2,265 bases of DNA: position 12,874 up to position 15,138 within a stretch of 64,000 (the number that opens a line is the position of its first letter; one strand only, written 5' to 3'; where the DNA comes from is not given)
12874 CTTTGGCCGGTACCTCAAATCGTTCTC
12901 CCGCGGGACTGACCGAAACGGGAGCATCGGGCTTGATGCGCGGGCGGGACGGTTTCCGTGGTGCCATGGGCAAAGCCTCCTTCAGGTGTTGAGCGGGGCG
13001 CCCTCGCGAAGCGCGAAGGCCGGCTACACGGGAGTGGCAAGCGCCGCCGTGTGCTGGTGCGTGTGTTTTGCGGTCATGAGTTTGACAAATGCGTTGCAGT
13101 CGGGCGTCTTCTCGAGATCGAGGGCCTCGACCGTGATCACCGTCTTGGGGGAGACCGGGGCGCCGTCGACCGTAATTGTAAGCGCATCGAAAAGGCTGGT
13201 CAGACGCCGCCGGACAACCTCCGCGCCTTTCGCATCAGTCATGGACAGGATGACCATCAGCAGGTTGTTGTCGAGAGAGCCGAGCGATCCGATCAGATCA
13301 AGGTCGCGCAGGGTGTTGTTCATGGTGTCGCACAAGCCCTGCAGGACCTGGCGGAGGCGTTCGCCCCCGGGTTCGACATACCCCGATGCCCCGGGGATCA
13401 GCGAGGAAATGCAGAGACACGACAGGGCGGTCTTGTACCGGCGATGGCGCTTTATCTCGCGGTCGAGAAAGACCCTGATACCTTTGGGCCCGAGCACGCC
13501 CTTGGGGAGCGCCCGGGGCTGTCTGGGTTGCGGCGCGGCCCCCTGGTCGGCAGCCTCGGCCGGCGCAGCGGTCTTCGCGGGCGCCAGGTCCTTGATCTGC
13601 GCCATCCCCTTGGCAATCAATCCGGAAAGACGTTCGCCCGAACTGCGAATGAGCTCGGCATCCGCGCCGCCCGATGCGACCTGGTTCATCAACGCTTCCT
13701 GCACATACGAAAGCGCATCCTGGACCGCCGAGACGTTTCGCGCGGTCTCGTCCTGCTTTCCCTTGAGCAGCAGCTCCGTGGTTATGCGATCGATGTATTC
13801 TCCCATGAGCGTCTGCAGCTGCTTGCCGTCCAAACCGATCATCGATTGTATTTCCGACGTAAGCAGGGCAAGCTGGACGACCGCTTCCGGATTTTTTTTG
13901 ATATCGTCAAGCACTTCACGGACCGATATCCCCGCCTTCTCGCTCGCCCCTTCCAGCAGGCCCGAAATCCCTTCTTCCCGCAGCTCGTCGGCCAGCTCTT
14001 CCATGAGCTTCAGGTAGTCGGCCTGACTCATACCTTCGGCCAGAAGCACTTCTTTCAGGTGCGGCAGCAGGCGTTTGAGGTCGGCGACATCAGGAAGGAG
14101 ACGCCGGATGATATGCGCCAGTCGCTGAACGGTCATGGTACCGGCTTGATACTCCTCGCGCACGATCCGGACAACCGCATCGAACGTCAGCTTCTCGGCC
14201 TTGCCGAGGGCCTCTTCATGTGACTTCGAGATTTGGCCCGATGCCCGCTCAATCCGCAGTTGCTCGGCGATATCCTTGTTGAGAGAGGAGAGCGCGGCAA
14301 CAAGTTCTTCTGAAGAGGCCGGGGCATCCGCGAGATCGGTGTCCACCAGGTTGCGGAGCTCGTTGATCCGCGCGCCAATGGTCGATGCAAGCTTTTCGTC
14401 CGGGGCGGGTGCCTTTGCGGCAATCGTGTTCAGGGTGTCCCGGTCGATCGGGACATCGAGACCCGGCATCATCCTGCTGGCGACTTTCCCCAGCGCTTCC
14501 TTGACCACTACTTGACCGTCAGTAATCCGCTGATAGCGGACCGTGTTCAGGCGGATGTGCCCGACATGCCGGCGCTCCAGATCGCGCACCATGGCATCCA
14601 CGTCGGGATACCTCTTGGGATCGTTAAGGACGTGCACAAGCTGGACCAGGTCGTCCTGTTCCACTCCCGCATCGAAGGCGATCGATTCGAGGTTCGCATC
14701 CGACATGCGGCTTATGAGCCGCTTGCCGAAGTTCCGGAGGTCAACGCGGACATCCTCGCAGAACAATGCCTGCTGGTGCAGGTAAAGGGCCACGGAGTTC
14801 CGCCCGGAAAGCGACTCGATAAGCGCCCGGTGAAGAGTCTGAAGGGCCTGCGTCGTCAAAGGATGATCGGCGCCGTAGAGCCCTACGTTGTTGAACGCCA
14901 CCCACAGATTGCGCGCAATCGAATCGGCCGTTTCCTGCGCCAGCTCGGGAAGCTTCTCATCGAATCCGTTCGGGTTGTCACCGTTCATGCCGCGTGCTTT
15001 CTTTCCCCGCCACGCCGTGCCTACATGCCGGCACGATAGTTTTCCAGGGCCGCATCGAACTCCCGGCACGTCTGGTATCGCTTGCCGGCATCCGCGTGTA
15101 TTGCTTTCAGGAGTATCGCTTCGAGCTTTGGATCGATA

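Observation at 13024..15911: Stand-alone Hanks-type kinase paired with a large protein ending in a catalytically dead GGDEF-like domain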

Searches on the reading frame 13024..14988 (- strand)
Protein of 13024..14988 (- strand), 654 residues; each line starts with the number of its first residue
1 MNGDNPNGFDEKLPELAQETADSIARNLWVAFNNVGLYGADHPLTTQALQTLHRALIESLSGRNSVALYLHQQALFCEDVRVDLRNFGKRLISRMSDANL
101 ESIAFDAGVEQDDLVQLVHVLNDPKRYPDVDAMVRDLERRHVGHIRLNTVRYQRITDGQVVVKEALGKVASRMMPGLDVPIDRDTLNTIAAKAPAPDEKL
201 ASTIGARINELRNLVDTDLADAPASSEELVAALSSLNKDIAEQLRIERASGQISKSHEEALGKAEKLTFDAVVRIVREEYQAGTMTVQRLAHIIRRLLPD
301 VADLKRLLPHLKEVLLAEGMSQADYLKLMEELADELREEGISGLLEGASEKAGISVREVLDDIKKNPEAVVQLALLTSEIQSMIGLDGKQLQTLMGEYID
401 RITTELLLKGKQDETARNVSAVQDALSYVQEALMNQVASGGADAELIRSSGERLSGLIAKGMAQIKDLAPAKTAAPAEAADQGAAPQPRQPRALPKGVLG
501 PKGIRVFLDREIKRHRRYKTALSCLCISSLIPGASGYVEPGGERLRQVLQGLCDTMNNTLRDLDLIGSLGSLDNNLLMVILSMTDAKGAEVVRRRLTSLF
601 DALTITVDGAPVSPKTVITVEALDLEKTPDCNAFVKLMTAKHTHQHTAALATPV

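Call 3: search_protein_families(library=pfam, proteins=[window:13024-14988:-], max_evalue=1)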
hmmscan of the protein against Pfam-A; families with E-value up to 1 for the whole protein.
window:13024-14988:- (654 aa): 2 families
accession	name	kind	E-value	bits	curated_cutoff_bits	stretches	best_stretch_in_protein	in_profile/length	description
PF20155.4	TMP_3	-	0.0031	17.7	41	0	184-257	109-183/192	Tape measure protein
PF16963.10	PelD_GGDEF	-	0.029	14.7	27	1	550-639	39-123/125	PelD GGDEF domain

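Call 4: search_protein_families(library=ncbifam, proteins=[window:13024-14988:-], max_evalue=1)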
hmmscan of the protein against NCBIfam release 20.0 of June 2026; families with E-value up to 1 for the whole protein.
window:13024-14988:- (654 aa): 1 family
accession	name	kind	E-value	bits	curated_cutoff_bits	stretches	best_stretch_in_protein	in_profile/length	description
NF038266.1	diguan_SiaD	equivalog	0.0072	15.7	290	1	547-608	150-208/252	biofilm regulation diguanylate cyclase SiaD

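Call 5: find_homologous_proteins(query=window:13024-14988:-, max_evalue=0.001)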
Query window:13024-14988:- (654 aa): 6 proteins with E <= 0.001 among 8000 candidates.
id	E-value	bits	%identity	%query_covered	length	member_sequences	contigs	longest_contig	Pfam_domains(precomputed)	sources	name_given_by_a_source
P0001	0.0e+0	1411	100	100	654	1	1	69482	-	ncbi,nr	ncbi:MAG: hypothetical protein GF418_09235 [Chitinivibrionales bacterium]|nr:hypothetical protein [C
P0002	6.0e-235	800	59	97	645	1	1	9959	-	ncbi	-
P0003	3.7e-207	708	53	96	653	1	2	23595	-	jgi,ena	-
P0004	8.3e-192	657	49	99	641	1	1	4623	-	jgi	jgi:hypothetical protein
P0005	2.6e-79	286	29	97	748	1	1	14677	-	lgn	-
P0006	1.7e-71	260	31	100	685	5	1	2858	-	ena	-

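Call 10: find_encoding_contigs(protein=P0002, flank=6000, max_places=3)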
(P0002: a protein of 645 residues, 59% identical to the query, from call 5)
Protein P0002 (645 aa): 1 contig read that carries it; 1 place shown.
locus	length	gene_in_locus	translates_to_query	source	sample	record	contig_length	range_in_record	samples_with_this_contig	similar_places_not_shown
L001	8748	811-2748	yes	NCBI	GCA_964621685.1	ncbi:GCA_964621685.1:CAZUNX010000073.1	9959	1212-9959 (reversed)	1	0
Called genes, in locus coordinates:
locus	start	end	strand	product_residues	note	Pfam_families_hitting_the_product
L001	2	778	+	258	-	?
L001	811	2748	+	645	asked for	-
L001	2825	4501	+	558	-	PF03721:UDPG_MGDP_dh_N, PF00984:UDPG_MGDP_dh, PF03720:UDPG_MGDP_dh_C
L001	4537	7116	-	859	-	PF08308:PEGA (weak)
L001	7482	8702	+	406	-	-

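Call 11: find_encoding_contigs(protein=P0003, flank=6000, max_places=3)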
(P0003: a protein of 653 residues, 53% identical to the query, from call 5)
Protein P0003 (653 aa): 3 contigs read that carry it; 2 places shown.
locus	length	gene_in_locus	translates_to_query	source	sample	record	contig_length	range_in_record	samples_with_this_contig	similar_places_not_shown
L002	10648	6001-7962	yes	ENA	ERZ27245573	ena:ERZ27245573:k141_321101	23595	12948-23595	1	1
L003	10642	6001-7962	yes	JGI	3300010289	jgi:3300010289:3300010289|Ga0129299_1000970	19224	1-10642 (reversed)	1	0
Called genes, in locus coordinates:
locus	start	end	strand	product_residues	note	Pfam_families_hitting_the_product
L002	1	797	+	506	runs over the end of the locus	PF03023:MurJ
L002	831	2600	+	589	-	PF00733:Asn_synthase (weak)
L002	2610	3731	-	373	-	PF13439:Glyco_transf_4, PF20706:GT4-conflict, PF13579:Glyco_trans_4_4, PF00534:Glycos_transf_1, PF13692:Glyco_trans_1_4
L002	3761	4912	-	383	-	PF13439:Glyco_transf_4, PF13579:Glyco_trans_4_4, PF00534:Glycos_transf_1, PF13692:Glyco_trans_1_4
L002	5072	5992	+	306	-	PF00069:Pkinase, PF07714:PK_Tyr_Ser-Thr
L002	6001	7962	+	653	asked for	-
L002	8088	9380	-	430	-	PF01554:MatE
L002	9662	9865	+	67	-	PF00313:CSD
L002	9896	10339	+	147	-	PF03479:PCC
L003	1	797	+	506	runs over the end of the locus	PF03023:MurJ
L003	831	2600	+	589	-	PF00733:Asn_synthase (weak)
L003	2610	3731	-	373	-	PF13439:Glyco_transf_4, PF20706:GT4-conflict, PF13579:Glyco_trans_4_4, PF00534:Glycos_transf_1, PF13692:Glyco_trans_1_4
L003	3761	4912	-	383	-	PF13439:Glyco_transf_4, PF13579:Glyco_trans_4_4, PF00534:Glycos_transf_1, PF13692:Glyco_trans_1_4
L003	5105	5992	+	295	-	PF00069:Pkinase, PF07714:PK_Tyr_Ser-Thr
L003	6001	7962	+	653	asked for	-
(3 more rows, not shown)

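Call 12: find_encoding_contigs(protein=P0005, flank=6000, max_places=3)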
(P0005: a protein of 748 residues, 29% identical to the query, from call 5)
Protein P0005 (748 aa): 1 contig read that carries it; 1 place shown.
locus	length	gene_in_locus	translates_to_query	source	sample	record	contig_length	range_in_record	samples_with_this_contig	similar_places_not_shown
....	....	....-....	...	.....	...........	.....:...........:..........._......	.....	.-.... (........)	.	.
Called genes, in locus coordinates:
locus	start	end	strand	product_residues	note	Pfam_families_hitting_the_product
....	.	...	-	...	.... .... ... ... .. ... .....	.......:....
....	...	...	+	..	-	-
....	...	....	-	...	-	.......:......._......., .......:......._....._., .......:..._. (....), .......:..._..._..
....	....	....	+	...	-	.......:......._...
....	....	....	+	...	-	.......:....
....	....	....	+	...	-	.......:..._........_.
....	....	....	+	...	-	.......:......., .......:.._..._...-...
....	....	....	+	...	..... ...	-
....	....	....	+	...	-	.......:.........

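Call 13: find_encoding_contigs(protein=P0004, flank=6000, max_places=3)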
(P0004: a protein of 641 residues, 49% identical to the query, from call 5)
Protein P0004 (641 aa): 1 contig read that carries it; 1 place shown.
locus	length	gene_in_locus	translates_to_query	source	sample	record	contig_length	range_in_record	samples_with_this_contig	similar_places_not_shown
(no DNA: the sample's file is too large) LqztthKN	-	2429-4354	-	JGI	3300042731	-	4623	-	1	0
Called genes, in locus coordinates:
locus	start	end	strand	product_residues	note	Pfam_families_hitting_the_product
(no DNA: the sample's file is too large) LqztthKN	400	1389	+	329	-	PF00483:NTP_transferase (weak), PF12804:NTP_transf_3 (weak)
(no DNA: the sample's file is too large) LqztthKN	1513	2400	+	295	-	PF00069:Pkinase, PF07714:PK_Tyr_Ser-Thr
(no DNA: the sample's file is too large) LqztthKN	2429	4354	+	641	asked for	-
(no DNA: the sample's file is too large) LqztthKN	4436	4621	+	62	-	?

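Call 14: find_encoding_contigs(protein=P0006, flank=6000, max_places=3)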
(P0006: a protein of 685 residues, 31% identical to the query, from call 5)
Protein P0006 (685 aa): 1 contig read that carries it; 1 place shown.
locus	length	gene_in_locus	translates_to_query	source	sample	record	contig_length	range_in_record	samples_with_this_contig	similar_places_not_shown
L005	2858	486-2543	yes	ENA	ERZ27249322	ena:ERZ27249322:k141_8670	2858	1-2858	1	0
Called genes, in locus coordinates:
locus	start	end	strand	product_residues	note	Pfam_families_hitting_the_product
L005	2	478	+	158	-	?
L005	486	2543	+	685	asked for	-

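Call 17: search_protein_families(library=pfam, proteins=[L005:2-478:+, L001:2-778:+], max_evalue=0.001)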
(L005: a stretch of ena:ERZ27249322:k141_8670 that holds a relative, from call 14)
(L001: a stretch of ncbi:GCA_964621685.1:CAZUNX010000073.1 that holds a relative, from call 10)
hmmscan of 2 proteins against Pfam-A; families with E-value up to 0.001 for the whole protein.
L005:2-478:+ (158 aa): 2 families
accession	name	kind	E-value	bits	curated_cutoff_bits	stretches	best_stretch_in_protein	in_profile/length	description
PF00069.31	Pkinase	-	2.2e-26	93.3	31.7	1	1-148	108-257/263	Protein kinase domain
PF07714.23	PK_Tyr_Ser-Thr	-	6e-15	55.7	23.1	1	3-143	114-249/258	Protein tyrosine and serine/threonine kinase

L001:2-778:+ (258 aa): 2 families
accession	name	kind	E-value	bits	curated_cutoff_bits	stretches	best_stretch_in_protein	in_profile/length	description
PF00069.31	Pkinase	-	6e-42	144.3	31.7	1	4-242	22-253/263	Protein kinase domain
PF07714.23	PK_Tyr_Ser-Thr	-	1.1e-26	94.2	23.1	1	6-204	28-219/258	Protein tyrosine and serine/threonine kinase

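Call 18: predict_structure(alignment_id=A1)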
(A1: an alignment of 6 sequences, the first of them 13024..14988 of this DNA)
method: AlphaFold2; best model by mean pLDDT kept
length: 654 residues; sequences in the alignment: 6
mean_pLDDT: 63.4   pTM: 0.32
mean pLDDT of the five models: 63.4, 62.8, 61.7, 61.2, 59.7
residues with pLDDT >= 90: 28; 70-90: 229; 50-70: 242; < 50: 155
segments of 3 or more residues with pLDDT < 50: 1-12, 151-205, 217-224, 244-257, 351-364, 383-391, 409-417, 468-475, 477-491
pLDDT, mean of each block of 10 residues (from residue 1): 33 67 87 81 87 90 78 70 61 82 86 91 87 89 79 29 29 30 36 39 48 49 50 57 47 45 58 63 69 63 58 66 69 60 50 42 52 55 45 56 54 50 59 57 55 63 56 38 38 60 75 67 86 79 75 71 58 69 79 82 75 86 84 86 85 66
secondary structure, 60 per line:
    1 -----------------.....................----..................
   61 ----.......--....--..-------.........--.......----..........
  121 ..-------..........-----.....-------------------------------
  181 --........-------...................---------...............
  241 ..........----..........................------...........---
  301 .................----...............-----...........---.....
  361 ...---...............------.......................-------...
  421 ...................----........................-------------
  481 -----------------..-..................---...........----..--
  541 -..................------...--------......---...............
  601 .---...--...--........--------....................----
elements in order (helices of 4 or more, strands of 3 or more residues): H18-38 H43-60 E65-71 E74-77 H89-97 E100-106 H111-122 H130-139 E145-149 H183-190 H198-216 H226-250 H255-280 H287-297 H301-317 H322-336 H342-352 H356-363 H367-381 H388-410 H418-439 H444-467 H501-518 E522-532 H542-559 E566-568 E577-582 H586-601 E605-607 E610-612 E615-622 H631-650

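Call 20: search_protein_representatives(alignment_id=A1)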
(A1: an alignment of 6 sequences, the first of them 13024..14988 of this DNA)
Query: 6 sequences, 654 profile positions. Proteins with E-value up to 0.001 (for the whole library): 3135; up to 1e-10: 470; up to 1e-30: 209. The best 150 are listed.
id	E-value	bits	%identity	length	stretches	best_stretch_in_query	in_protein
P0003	0.0e+00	1040.0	-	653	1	1-653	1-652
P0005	2.2e-272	921.8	-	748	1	1-651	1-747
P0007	6.2e-197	672.5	-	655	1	4-645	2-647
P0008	1.9e-193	661.0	-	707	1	9-647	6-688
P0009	4.1e-188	643.4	-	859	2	168-649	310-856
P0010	1.4e-181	621.7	-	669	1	10-649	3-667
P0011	7.0e-178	609.5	-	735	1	5-640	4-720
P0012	7.6e-176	602.8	-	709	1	10-640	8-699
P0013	3.2e-175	600.8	-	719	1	3-646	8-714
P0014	7.6e-175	599.5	-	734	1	8-649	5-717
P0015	5.1e-170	583.6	-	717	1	8-650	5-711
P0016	2.4e-169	581.3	-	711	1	11-646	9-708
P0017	5.8e-167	573.5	-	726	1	4-643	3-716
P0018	3.3e-165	567.7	-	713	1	15-648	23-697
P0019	9.9e-163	559.5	-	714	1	1-647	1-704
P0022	4.9e-158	544.0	-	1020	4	8-474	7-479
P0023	1.3e-157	542.6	-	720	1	6-650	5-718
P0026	4.2e-157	540.9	-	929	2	3-455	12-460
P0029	1.0e-151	523.1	-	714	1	1-650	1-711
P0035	1.4e-147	509.4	-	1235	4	1-473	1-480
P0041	1.3e-142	493.0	-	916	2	6-482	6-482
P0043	1.3e-140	486.4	-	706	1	1-649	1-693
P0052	3.3e-136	471.9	-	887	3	5-442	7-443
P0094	6.1e-109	381.8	-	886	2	208-641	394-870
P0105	1.1e-100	354.5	-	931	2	210-645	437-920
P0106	1.8e-100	353.8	-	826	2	221-644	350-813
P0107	4.6e-98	345.8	-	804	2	208-642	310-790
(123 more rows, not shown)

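Call 21: search_protein_families(library=pfam, proteins=[P0022, P0026, P0035, P0041, P0052, P0009, P0094, P0105, P0106, P0107], max_evalue=0.01)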
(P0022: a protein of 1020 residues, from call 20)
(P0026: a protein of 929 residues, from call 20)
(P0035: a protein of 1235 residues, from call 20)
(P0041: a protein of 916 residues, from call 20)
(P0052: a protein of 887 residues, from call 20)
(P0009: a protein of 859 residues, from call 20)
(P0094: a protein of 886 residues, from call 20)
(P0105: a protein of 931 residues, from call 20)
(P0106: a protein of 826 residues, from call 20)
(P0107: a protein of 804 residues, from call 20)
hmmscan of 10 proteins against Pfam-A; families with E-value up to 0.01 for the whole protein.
P0022 (1020 aa): 0 families

P0026 (929 aa): 1 family
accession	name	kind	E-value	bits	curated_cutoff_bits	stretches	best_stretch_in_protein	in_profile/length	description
PF04539.22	Sigma70_r3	-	0.0021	18.6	25.3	0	642-687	28-73/78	Sigma-70 region 3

P0035 (1235 aa): 0 families

P0041 (916 aa): 1 family
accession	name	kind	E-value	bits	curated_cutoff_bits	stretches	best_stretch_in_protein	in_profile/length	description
PF17853.6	GGDEF_2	-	0.0012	19.5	24.5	0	807-877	36-99/116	GGDEF-like domain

P0052 (887 aa): 0 families

P0009 (859 aa): 2 families
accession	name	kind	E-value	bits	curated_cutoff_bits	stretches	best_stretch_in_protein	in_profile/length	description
PF24664.1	Monjiviricetes_fusion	-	0.0051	15.2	27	1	706-773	403-470/653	Viral fusion glycoprotein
PF04568.17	IATP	-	0.0066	17.3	25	1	277-328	29-76/98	Mitochondrial ATPase inhibitor, IATP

P0094 (886 aa): 1 family
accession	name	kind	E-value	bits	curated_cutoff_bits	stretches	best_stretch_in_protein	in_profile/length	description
PF00990.26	GGDEF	-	0.00098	19.4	23.8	1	779-852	57-133/161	Diguanylate cyclase, GGDEF domain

P0105 (931 aa): 0 families

P0106 (826 aa): 1 family
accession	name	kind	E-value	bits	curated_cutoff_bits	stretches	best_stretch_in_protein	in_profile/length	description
PF00990.26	GGDEF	-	0.0012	19.1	23.8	1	719-791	57-132/161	Diguanylate cyclase, GGDEF domain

P0107 (804 aa): 1 family
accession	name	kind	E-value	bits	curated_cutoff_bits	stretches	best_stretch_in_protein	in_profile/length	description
PF00990.26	GGDEF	-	0.0032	17.7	23.8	1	658-770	18-132/161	Diguanylate cyclase, GGDEF domain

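Call 49: search_protein_families(library=pfam, proteins=[L016:69-1238:-, L016:4359-5186:+, L026:2694-3773:-, L029:3617-3997:+, L022:3950-4915:+, L016:5178-6260:-, L008:8171-10105:+, L008:3341-4807:-], max_evalue=0.001)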
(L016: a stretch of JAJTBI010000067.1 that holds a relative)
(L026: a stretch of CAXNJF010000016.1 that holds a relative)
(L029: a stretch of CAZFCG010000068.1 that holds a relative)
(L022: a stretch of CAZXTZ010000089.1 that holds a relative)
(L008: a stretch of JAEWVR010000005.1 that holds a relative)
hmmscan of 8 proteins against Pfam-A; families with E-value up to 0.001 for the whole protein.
L016:69-1238:- (390 aa): 2 families
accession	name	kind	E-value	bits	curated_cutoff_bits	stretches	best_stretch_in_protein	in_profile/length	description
PF00498.31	FHA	-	3.6e-19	69.4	20.7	1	319-381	1-67/67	FHA domain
PF16697.10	Yop-YscD_cpl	-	4.6e-13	49.7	33.2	1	305-388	4-91/94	Inner membrane component of T3SS, cytoplasmic domain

L016:4359-5186:+ (276 aa): 3 families
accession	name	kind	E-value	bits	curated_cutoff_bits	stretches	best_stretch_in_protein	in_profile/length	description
PF00481.26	PP2C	-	2.2e-17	64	20.3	1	34-267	22-255/255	Protein phosphatase 2C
PF13672.11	PP2C_2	-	5e-15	56.1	24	1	34-242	9-183/209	Protein phosphatase 2C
PF07228.17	SpoIIE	-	7.3e-08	33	25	1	170-272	91-189/192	Stage II sporulation protein E (SpoIIE)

L026:2694-3773:- (360 aa): 3 families
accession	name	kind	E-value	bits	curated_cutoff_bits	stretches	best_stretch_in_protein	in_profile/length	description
PF00563.25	EAL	-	6e-33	114.6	31.3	1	119-347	2-236/236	EAL domain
PF00498.31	FHA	-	1.7e-17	64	20.7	1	32-94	2-66/67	FHA domain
PF16697.10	Yop-YscD_cpl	-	1e-08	35.7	33.2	1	28-99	16-88/94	Inner membrane component of T3SS, cytoplasmic domain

L029:3617-3997:+ (127 aa): 0 families

L022:3950-4915:+ (322 aa): 2 families
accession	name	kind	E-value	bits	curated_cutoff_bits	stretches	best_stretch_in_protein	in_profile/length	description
PF13487.12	HD_5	-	8.3e-34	117.2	27.2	1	118-283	2-170/170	HD domain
PF01966.28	HD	-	1.1e-16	61.5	22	1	132-251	3-115/116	HD domain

L016:5178-6260:- (361 aa): 1 family
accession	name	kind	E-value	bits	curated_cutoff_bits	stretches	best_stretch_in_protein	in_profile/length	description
PF01207.24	Dus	-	3.3e-47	161.6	20.4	1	57-313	1-260/311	Dihydrouridine synthase (Dus)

L008:8171-10105:+ (645 aa): 4 families
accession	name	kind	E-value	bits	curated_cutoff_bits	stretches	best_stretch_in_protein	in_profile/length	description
PF00350.29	Dynamin_N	-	6.5e-29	101.5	27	1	110-274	1-167/168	Dynamin family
PF00009.33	GTP_EFTU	-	2.8e-09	37.3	26.5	1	212-330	72-174/188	Elongation factor Tu GTP binding domain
PF01926.29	MMR_HSR1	-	1.6e-07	31.9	21.9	1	110-274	2-113/113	50S ribosome-binding GTPase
PF03193.22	RsgA_GTPase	-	0.0002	21.7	30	0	93-135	94-134/174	RsgA GTPase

L008:3341-4807:- (489 aa): 5 families
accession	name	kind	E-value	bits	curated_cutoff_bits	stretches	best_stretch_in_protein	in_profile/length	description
PF10996.14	Beta-Casp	-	2e-38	132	27.7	1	272-398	1-120/120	Beta-Casp domain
PF07521.17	RMMBL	-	4.7e-16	59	21.6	1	413-476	3-63/63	Zn-dependent metallo-hydrolase RNA specificity domain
PF00753.33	Lactamase_B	-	2e-08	34.9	22.7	1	33-102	6-73/196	Metallo-beta-lactamase superfamily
PF12706.13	Lactamase_B_2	-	1.8e-07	31.4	27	1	45-116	3-75/200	Beta-lactamase superfamily domain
PF16661.11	Lactamase_B_6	-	2.1e-06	27.7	27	1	38-186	2-145/193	Metallo-beta-lactamase superfamily domain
